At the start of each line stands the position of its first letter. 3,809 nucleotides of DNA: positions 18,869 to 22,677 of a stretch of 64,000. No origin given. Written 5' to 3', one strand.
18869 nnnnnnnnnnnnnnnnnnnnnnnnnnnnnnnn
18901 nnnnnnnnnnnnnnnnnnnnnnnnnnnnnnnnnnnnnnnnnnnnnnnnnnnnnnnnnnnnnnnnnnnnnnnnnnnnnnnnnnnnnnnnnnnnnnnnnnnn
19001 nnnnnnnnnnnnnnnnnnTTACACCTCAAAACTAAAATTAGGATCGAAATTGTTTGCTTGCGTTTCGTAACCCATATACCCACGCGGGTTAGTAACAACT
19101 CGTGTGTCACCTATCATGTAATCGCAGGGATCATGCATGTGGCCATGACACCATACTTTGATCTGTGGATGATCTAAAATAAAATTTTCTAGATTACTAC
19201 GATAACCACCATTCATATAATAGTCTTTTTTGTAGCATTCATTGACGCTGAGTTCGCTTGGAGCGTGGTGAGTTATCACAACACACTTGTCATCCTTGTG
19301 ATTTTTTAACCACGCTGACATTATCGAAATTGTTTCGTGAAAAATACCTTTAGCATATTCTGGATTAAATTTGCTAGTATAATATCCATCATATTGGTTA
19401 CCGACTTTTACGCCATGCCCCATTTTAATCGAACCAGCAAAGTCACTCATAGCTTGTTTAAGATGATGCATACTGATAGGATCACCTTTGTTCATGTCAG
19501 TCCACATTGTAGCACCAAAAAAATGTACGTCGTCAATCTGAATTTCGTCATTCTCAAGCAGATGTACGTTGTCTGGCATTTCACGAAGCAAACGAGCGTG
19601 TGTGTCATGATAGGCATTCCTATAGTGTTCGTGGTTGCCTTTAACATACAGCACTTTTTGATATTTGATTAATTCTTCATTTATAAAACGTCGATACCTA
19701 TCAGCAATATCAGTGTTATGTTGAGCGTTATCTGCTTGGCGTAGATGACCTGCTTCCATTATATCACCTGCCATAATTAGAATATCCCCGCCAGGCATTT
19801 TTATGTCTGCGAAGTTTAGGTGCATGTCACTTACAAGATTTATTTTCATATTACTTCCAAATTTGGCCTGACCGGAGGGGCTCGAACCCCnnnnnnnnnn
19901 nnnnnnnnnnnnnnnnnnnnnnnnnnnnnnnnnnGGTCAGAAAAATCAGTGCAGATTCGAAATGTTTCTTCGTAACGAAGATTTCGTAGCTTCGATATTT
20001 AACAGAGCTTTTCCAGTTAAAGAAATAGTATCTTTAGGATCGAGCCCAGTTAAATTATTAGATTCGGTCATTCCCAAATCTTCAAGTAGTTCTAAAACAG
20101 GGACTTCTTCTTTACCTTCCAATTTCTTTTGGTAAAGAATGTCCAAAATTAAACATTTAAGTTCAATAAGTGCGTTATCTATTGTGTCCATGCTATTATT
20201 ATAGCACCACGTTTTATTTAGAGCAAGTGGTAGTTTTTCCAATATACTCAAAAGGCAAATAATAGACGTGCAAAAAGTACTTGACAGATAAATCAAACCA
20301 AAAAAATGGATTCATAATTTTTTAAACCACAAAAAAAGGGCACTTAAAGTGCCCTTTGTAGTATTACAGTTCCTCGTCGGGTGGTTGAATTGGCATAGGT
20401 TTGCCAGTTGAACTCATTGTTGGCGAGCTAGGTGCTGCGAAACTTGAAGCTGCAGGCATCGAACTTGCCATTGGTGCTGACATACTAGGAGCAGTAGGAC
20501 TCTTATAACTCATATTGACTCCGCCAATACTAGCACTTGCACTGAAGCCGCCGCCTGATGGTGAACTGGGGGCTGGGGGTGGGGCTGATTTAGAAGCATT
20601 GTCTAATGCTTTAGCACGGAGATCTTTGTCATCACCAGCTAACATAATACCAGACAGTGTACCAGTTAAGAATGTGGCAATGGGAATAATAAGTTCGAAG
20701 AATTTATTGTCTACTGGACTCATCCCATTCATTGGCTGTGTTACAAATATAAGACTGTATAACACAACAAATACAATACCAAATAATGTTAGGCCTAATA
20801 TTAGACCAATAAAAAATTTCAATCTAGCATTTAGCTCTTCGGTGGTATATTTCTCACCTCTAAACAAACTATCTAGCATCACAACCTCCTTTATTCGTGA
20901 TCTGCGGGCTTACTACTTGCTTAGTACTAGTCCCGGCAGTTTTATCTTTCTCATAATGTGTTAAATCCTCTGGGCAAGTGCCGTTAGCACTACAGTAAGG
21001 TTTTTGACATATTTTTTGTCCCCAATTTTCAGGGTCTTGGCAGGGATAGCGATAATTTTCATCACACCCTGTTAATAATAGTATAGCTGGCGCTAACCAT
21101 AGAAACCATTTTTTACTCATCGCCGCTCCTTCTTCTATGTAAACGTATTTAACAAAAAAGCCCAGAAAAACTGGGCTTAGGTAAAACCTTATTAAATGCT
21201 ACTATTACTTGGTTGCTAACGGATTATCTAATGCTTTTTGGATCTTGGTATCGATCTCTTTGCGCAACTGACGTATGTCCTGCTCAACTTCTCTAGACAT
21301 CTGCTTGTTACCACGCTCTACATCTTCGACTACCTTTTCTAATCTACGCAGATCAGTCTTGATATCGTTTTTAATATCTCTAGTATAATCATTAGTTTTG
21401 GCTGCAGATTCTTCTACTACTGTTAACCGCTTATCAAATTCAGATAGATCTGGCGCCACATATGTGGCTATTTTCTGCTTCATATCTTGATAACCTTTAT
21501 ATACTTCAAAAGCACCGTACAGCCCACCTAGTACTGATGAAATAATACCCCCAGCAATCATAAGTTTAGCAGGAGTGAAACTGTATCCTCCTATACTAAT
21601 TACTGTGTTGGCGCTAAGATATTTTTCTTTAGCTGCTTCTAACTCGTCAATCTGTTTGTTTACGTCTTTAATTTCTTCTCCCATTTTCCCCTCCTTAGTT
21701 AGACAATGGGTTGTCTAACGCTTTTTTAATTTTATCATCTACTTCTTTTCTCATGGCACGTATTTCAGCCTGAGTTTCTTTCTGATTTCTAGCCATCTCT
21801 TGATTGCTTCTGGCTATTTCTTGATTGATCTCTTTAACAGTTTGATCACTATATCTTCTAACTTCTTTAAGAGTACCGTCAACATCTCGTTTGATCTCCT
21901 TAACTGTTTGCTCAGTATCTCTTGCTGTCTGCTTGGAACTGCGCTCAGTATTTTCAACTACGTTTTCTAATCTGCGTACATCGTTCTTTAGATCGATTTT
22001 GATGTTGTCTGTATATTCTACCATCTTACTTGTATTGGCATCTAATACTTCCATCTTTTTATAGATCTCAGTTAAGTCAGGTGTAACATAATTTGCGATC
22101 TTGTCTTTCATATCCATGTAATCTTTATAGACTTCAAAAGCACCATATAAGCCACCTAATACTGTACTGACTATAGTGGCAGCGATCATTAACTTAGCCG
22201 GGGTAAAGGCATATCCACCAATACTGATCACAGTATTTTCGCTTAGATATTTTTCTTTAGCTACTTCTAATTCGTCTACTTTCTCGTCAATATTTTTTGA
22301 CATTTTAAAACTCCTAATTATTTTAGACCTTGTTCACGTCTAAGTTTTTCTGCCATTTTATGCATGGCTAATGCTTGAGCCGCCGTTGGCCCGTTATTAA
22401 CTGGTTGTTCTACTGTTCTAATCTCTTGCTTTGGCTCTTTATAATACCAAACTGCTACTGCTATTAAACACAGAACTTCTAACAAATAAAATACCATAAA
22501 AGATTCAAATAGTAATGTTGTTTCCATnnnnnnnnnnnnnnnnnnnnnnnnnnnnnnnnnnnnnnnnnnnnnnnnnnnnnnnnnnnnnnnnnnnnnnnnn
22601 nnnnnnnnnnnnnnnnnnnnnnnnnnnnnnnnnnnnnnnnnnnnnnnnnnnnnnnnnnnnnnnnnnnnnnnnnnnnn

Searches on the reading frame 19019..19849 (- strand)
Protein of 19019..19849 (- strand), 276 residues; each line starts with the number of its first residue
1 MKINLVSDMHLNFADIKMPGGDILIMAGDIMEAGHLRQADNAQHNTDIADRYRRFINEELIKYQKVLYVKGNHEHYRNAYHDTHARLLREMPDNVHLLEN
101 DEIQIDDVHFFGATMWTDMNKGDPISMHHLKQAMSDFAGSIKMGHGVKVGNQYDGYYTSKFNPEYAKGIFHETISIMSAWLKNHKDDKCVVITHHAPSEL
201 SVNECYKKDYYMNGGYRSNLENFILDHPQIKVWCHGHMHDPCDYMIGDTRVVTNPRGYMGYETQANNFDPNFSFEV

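Call 11: search_protein_families(library=pfam, proteins=[window:19019-19849:-], max_evalue=0.01)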
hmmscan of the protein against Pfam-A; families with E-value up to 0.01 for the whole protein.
window:19019-19849:- (276 aa): 2 families
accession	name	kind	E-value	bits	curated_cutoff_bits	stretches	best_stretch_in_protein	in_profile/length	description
PF00149.33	Metallophos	-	2.1e-10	41.8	21.5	1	1-241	1-191/191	Calcineurin-like phosphoesterase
PF12850.12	Metallophos_2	-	0.0013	19.2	27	0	1-86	1-60/154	Calcineurin-like phosphoesterase superfamily domain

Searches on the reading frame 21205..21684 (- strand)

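Call 7: search_protein_families(library=phrogs, proteins=[window:21205-21684:-], max_evalue=0.01)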
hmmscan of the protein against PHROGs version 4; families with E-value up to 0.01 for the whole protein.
window:21205-21684:- (159 aa): 4 families
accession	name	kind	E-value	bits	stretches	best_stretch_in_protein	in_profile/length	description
phrog_18138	-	unknown function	0.00076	20.9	1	40-122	7-84/95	-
phrog_18362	-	unknown function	0.0027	19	0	106-146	33-74/119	-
phrog_11953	-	DNA, RNA and nucleotide metabolism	0.003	18.3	1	83-150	44-114/154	exonuclease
phrog_38217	-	unknown function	0.0072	17.3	1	40-127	18-103/165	-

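Call 11: search_protein_families(library=pfam, proteins=[window:21205-21684:-], max_evalue=0.01)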
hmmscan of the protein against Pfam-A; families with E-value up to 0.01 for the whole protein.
window:21205-21684:- (159 aa): 6 families
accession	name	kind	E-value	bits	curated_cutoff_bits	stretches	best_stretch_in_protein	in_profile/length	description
PF08581.15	Tup_N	-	0.00023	21.9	28.7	1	81-146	11-75/77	Tup N-terminal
PF20503.3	DUF6730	-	0.0005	21.4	27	0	106-145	35-74/82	Family of unknown function (DUF6730)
PF24414.1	DUF7547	-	0.0012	19.3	27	1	90-153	83-146/209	Family of unknown function (DUF7547)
PF09809.14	MRP-L27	-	0.0013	19.1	25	1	56-126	27-96/97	Mitochondrial ribosomal protein L27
PF08702.15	Fib_alpha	-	0.0024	18.5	29.9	1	67-150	24-103/143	Fibrinogen alpha/beta chain family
PF16888.10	YwqH-like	-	0.0028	18.3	33.7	0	88-153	48-112/123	YwqH-like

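Call 23: search_protein_families(library=ncbifam, proteins=[window:21205-21684:-], max_evalue=0.1)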
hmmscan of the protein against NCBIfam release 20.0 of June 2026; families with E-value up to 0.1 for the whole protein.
window:21205-21684:- (159 aa): 3 families
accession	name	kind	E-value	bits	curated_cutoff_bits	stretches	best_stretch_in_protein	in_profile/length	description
NF033928.1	alph_xenorhab_A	subfamily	0.0046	16.3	125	0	84-150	139-203/339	alpha-xenorhabdolysin family binary toxin subunit A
NF047515.1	SpiroCoCo_C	equivalog_domain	0.0069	15.6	125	1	67-150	108-187/313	SpiroCoCo family coiled-coil protein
NF038348.1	T2SS_HK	subfamily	0.025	13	450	1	80-152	234-307/574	histidine kinase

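Call 90: search_protein_families(library=padloc, proteins=[window:21205-21684:-], max_evalue=0.01)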
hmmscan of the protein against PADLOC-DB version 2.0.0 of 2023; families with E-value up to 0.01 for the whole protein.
window:21205-21684:- (159 aa): 6 families
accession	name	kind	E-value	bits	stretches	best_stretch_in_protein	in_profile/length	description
PDLC03812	RTasRmuC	-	0.00047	16.9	1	45-154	10-118/439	DRT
PDLC00636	ZorA2|ZorA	-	0.0022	15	1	63-152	299-388/461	MotA/ExbB/TolQ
PDLC00640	ZorA2|ZorA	-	0.0038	13.9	1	60-146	389-472/590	MotA/ExbB/TolQ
PDLC00637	ZorA2|ZorA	-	0.004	14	1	84-154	315-386/420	MotA/ExbB/TolQ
PDLC00252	LmuB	-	0.0045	13.8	1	61-150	158-241/554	AAA ATPase domain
PDLC00067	GajA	-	0.005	13.4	1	94-147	163-215/604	AAA ATPase domain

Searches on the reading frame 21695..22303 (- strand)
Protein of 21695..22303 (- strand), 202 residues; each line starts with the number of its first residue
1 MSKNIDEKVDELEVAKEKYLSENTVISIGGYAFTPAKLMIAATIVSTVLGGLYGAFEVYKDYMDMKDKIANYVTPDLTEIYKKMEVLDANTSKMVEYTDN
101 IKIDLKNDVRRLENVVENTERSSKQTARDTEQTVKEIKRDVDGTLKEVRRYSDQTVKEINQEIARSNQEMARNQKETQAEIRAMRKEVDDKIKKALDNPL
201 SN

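Call 7: search_protein_families(library=phrogs, proteins=[window:21695-22303:-], max_evalue=0.01)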
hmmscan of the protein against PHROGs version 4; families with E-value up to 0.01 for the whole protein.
window:21695-22303:- (202 aa): 1 family
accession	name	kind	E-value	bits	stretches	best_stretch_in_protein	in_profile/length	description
phrog_4070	-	tail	0.0045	16.1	1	60-195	235-364/989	tail length tape measure protein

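Call 11: search_protein_families(library=pfam, proteins=[window:21695-22303:-], max_evalue=0.01)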
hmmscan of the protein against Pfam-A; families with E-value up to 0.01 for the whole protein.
window:21695-22303:- (202 aa): 5 families
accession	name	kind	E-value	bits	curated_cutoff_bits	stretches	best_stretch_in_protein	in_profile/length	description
PF03915.18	AIP3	-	0.0042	16.7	31.6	1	71-193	52-172/406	Actin interacting protein 3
PF11369.13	DUF3160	-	0.005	15.9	25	1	68-167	452-544/632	Protein of unknown function (DUF3160)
PF09731.14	Mitofilin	-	0.0053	16.2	27.4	1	74-197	241-369/614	Mitochondrial inner membrane protein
PF06008.19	Laminin_I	-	0.007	16.6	34.6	0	74-188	21-127/259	Laminin Domain I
PF06103.16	DUF948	-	0.0099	16.5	37.2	0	122-163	23-67/89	Bacterial protein of unknown function (DUF948)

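Call 23: search_protein_families(library=ncbifam, proteins=[window:21695-22303:-], max_evalue=0.1)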
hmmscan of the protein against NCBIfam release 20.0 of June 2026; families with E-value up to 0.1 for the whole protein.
window:21695-22303:- (202 aa): 5 families
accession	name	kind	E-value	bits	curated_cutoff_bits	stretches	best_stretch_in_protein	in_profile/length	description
NF005607.0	PRK07353.1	equivalog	0.0018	18.1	131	1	121-197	57-134/155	F0F1 ATP synthase subunit B'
NF033914.0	antiphage_ZorA_1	subfamily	0.0039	15.5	190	1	110-197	524-610/619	anti-phage ZorAB system protein ZorA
TIGR01069.2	mutS2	equivalog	0.0046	15.3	400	1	77-190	511-626/790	endonuclease MutS2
NF041792.2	2_anti-phage_ZorA2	equivalog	0.0074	14.9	700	1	87-200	346-455/550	type II Zorya anti-phage system protein ZorA2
NF033454.1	BREX_5_MTaseX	exception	0.032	11.8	900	1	70-195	874-1000/1404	BREX-5 system adenine-specific DNA-methyltransferase PglX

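Call 36: search_dna_similar(query=window:21695-22303:-, collection=phages, mode=protein, max_evalue=0.001)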
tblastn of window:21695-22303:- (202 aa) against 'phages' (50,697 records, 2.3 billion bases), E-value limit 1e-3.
Records with a match: 1; places in all: 1; records where one place covers at least 80% of the query: 0.
Best place of each record, by identity: <60% 1.
By first word of the organism name: Pelagibacter 1.
By host as written in the record: Candidatus Pelagibacter sp. HTCC7211 1.
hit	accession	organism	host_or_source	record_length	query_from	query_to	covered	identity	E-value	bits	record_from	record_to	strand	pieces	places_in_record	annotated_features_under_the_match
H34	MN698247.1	Pelagibacter phage HTVC115P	Candidatus Pelagibacter sp. HTCC7211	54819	26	142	58%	40.5%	5e-23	101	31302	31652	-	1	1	hypothetical protein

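Call 90: search_protein_families(library=padloc, proteins=[window:21695-22303:-], max_evalue=0.01)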
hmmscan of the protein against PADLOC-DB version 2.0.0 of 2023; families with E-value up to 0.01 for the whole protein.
window:21695-22303:- (202 aa): 12 families
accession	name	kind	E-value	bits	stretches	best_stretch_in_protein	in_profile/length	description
PDLC00640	ZorA2|ZorA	-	9.8e-06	22.5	1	65-194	401-531/590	MotA/ExbB/TolQ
PDLC00637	ZorA2|ZorA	-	4.4e-05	20.4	1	70-198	261-386/420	MotA/ExbB/TolQ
PDLC00638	ZorA2|ZorA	-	0.00012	19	1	85-195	344-450/545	MotA/ExbB/TolQ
PDLC00598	ZorA1|ZorA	-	0.00064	16.2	1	110-194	371-455/663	MotA/ExbB/TolQ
PDLC00648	ZorA3|ZorA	-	0.0013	15.6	1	97-194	309-406/692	MotA/ExbB/TolQ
PDLC02479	BrxC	-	0.0015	14.9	1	63-194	944-1072/1172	BrxC-PglY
PDLC00636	ZorA2|ZorA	-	0.0022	15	1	39-184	281-428/461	MotA/ExbB/TolQ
PDLC04894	PDC-S06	-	0.0052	13.4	1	59-193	333-465/740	-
PDLC00647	ZorA3|ZorA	-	0.0065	13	1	98-195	316-413/780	MotA/ExbB/TolQ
PDLC03035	MTase_I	-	0.0072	12.9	1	31-194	414-559/653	Type I methyltransferase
PDLC00006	DruC1|DruC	-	0.0078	12.7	0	69-189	162-286/626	Unknown function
PDLC04634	PDC-M40C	-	0.0089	13.7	0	89-194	187-292/344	-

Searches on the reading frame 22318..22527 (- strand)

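Call 23: search_protein_families(library=ncbifam, proteins=[window:22318-22527:-], max_evalue=0.1)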
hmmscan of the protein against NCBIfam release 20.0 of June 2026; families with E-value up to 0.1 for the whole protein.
window:22318-22527:- (69 aa): 1 family
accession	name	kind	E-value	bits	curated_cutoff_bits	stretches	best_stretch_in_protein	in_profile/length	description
NF047986.1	C_WD1278_WD0630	domain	0.024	14.8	27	1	17-40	38-62/64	TomO hydrophobic C-terminal domain-containing protein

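Call 54: search_protein_families(library=pfam, proteins=[window:22318-22527:-], max_evalue=0.5)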
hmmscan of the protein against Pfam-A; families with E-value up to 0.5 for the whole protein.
window:22318-22527:- (69 aa): 0 families

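Call 90: search_protein_families(library=padloc, proteins=[window:22318-22527:-], max_evalue=0.01)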
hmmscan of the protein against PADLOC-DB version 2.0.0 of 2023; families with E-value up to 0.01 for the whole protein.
window:22318-22527:- (69 aa): 0 families
